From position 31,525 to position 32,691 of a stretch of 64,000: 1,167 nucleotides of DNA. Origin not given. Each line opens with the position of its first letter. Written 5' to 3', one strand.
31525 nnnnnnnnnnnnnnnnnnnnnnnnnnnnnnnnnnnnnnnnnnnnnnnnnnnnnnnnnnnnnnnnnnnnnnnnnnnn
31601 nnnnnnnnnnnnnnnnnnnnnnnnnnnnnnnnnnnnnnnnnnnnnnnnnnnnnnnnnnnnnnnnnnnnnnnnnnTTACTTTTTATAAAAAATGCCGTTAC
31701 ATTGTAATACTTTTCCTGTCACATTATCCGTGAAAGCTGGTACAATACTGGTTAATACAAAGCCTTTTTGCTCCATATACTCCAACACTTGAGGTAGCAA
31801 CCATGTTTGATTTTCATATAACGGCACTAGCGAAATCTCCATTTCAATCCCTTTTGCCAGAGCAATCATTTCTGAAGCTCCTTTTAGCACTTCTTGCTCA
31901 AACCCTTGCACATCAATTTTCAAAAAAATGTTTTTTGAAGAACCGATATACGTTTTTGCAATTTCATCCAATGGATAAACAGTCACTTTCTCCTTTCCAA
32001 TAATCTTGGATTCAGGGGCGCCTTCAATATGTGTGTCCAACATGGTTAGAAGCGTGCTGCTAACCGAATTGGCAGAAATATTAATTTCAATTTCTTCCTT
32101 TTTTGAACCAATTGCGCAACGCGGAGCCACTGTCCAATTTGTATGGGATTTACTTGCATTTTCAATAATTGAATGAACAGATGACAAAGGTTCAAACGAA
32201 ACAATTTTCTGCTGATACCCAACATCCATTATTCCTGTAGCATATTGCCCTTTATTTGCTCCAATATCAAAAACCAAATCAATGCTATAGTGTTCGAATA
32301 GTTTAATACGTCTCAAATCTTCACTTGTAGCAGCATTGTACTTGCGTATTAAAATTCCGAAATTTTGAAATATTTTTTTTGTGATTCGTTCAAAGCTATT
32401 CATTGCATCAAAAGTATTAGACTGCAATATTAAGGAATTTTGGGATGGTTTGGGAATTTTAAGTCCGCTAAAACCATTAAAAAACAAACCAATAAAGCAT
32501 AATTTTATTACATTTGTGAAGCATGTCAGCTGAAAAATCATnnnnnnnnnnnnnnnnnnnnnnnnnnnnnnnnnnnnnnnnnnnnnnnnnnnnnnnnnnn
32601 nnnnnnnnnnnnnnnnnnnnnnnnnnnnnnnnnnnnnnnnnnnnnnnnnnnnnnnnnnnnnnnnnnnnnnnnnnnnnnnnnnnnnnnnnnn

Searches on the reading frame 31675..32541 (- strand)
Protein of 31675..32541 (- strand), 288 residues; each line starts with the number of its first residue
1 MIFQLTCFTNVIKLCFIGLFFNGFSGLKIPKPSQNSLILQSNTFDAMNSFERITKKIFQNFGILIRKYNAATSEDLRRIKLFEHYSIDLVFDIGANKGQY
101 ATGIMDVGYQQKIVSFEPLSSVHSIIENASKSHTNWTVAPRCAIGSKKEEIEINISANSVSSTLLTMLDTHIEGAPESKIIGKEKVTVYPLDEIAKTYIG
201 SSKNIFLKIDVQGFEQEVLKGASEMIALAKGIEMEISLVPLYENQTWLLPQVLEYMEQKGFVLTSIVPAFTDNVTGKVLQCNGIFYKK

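Call 38: search_protein_families(library=pfam, proteins=[window:31675-32541:-])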
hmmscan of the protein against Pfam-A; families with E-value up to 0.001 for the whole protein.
window:31675-32541:- (288 aa): 2 families
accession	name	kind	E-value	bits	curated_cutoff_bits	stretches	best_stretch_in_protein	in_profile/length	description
PF05050.19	Methyltransf_21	-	5.1e-19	69.5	22.7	1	92-262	1-172/173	Methyltransferase FkbM domain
PF05575.17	V_cholerae_RfbT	-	0.00018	21.3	27.9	1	84-237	76-225/286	Vibrio cholerae RfbT protein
